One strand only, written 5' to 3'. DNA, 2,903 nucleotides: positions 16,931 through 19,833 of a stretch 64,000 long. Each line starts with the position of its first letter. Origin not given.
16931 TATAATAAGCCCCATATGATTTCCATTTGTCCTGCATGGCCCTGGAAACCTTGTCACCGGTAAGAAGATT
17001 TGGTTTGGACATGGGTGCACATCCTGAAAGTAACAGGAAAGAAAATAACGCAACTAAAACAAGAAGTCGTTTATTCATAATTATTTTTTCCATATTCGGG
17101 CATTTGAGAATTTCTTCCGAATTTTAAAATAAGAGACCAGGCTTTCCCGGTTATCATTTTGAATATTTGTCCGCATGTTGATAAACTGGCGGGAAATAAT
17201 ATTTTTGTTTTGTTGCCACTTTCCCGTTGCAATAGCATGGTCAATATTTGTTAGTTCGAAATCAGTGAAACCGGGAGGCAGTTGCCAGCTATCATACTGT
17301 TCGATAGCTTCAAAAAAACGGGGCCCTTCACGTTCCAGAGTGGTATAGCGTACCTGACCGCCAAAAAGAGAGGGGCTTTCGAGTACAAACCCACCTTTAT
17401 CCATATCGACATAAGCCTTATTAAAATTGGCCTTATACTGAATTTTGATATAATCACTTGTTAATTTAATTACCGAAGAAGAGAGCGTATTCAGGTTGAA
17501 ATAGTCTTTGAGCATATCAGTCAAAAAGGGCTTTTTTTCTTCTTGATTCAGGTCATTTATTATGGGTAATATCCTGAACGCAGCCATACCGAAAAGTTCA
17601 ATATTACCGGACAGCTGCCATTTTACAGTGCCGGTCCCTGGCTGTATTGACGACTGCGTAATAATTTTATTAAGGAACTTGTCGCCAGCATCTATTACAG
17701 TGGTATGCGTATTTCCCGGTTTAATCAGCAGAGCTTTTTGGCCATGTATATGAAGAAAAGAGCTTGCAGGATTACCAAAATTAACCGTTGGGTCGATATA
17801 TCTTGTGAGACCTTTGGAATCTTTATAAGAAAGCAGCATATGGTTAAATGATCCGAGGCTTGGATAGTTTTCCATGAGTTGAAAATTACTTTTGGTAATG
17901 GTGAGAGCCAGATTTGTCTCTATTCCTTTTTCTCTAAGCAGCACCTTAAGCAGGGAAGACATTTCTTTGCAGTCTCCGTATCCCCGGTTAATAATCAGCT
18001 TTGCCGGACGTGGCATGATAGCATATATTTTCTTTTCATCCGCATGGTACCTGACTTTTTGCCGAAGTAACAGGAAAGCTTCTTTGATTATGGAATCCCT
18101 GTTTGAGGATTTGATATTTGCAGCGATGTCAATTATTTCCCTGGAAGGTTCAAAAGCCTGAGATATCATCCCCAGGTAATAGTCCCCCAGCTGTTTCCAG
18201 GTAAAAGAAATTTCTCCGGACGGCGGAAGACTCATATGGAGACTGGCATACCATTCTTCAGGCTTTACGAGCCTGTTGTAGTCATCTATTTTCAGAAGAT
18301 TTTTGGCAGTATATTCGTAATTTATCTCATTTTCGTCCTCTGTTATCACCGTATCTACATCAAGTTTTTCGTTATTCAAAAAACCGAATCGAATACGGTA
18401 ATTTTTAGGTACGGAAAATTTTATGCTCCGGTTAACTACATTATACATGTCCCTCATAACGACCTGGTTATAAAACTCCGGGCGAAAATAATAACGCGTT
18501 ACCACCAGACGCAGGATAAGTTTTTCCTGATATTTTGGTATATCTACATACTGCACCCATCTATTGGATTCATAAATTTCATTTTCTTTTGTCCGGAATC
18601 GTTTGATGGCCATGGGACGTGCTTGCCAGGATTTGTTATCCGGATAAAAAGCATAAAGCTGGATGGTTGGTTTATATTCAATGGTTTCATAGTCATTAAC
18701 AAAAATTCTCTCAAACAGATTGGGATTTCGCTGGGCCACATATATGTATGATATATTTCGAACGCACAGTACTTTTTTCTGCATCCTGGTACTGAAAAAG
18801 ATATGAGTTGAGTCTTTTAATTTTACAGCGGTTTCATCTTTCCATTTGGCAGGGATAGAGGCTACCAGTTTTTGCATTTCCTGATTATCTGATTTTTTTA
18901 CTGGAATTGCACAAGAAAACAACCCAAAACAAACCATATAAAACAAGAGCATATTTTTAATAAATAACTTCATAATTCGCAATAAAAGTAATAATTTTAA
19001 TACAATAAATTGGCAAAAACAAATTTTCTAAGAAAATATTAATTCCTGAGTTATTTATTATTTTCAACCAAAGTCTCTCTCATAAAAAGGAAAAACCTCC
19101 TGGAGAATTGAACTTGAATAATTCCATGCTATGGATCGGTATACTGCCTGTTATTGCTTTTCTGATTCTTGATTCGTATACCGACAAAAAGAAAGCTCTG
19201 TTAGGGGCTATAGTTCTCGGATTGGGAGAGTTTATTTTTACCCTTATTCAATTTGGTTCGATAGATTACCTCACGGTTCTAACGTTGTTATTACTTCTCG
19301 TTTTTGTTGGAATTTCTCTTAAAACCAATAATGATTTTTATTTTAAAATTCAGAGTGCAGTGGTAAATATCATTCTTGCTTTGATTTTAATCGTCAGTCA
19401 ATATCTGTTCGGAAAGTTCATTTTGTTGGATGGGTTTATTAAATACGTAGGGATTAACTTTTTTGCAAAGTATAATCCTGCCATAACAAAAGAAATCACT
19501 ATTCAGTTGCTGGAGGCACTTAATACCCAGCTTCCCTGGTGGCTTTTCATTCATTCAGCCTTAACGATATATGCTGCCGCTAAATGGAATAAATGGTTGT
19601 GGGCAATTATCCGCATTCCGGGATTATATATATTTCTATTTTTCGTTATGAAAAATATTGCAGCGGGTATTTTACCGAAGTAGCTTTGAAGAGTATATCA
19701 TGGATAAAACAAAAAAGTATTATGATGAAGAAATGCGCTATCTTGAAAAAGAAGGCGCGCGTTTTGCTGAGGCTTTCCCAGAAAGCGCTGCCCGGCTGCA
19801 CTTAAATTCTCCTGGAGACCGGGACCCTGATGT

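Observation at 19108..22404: Isolated, translationally coupled tssF-tssG (T6SS baseplate wedge) pair with no other T6SS gene in 64 kb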

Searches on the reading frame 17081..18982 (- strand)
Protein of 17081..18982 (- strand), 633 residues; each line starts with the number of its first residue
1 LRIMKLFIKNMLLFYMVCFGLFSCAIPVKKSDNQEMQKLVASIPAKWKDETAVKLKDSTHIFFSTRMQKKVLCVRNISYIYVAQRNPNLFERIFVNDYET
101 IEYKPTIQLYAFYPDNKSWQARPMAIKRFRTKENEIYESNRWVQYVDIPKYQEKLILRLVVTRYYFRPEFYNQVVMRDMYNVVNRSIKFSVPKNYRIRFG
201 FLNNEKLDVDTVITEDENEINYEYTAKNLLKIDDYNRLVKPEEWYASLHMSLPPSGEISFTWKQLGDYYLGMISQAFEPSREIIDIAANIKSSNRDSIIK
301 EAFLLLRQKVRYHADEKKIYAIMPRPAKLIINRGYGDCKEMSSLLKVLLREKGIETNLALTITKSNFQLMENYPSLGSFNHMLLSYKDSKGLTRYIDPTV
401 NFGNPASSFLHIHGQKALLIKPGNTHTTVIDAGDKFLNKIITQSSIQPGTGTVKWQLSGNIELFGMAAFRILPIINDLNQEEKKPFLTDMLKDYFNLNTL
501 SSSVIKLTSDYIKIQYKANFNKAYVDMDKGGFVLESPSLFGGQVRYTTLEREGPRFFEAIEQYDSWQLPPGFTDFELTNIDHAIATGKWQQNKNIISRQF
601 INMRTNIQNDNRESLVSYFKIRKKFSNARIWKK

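Call 3: search_protein_families(library=pfam, proteins=[window:17081-18982:-], max_evalue=0.01)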
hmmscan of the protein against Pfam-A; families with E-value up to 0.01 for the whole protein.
window:17081-18982:- (633 aa): 1 family
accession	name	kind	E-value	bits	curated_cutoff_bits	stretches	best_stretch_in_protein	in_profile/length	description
PF01841.26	Transglut_core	-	0.0016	19.2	23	1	293-366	12-82/108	Transglutaminase-like superfamily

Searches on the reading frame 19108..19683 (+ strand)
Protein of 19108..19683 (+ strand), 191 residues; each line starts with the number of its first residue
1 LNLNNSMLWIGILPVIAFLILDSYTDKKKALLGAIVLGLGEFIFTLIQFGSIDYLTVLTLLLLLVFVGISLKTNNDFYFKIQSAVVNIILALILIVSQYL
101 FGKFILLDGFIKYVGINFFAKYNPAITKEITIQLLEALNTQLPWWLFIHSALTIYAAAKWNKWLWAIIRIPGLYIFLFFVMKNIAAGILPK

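Call 3: search_protein_families(library=pfam, proteins=[window:19108-19683:+], max_evalue=0.01)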
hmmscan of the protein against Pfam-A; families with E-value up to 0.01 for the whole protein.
window:19108-19683:+ (191 aa): 2 families
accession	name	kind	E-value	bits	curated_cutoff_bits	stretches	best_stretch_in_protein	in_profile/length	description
PF04279.20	IspA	-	8.3e-07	29.8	28.7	1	10-181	5-163/176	Intracellular septation protein A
PF03956.18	Lys_export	-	0.0082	16.1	23.8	0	35-104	4-75/190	Lysine exporter LysO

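Call 4: search_protein_families(library=ncbifam, proteins=[window:19108-19683:+], max_evalue=0.01)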
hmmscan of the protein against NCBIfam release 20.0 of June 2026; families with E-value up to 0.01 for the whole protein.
window:19108-19683:+ (191 aa): 6 families
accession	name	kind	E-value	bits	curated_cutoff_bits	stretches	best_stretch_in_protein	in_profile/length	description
NF041646.1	VC0807_fam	subfamily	1.3e-08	34.7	65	1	8-99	7-100/189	VC0807 family protein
TIGR00997.1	ispZ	equivalog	0.0001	22.5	165.2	1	11-104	6-99/178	septation protein IspZ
NF001324.0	PRK00259.1-2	equivalog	0.0006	20.3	187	1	11-107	6-101/181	septation protein A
NF001326.0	PRK00259.1-4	equivalog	0.0019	18.7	277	1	11-107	6-102/179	septation protein A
NF001325.0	PRK00259.1-3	equivalog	0.0026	18.2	180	0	10-107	5-102/177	septation protein A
NF001323.0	PRK00259.1-1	equivalog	0.0047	16.6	196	1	14-105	19-113/198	septation protein A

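Call 84: search_protein_representatives(protein=window:19108-19683:+)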
Query: 191 residues. Proteins with E-value up to 0.001 (for the whole library): 217; up to 1e-10: 63; up to 1e-30: 3. The best 150 are listed.
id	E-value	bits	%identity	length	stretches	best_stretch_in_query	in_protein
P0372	2.1e-44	168.2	43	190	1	3-186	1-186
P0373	3.3e-40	154.5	39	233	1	3-189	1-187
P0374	1.9e-33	132.5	41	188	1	4-181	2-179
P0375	3.5e-30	121.8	36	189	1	6-182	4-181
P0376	1.0e-27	113.8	38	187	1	3-175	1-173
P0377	1.5e-27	113.3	37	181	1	32-184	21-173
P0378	4.4e-26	108.5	35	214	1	8-181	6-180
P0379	4.8e-26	108.4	41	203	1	10-177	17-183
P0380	6.5e-26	107.9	48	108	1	85-189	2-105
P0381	6.1e-23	98.2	36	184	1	4-180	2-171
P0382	4.7e-22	95.3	38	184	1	3-179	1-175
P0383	5.5e-21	91.9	36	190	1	9-183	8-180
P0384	9.4e-21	91.1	42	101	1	3-103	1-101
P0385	6.0e-20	88.5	33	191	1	4-179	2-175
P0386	7.2e-20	88.2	32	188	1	4-180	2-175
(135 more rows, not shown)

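Call 86: search_protein_families(library=pfam, alignment_id=A5, max_evalue=0.01)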
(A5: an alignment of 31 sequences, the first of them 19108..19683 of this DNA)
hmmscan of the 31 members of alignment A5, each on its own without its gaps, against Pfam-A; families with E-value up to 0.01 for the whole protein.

A. member 1, window:19108-19683:+ (191 aa): 2 families
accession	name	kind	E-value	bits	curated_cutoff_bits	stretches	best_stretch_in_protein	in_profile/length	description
PF04279.20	IspA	-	8.3e-07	29.8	28.7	1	10-181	5-163/176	Intracellular septation protein A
PF03956.18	Lys_export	-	0.0082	16.1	23.8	0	35-104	4-75/190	Lysine exporter LysO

B. families by the number of members that match (of 31 scanned): 4 families
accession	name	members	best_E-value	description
PF04279.20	IspA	30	1.4e-14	Intracellular septation protein A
PF13231.12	PMT_2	5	0.0016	Dolichyl-phosphate-mannose-protein mannosyltransferase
PF11361.13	DUF3159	2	0.0022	Protein of unknown function (DUF3159)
PF03956.18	Lys_export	1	0.0082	Lysine exporter LysO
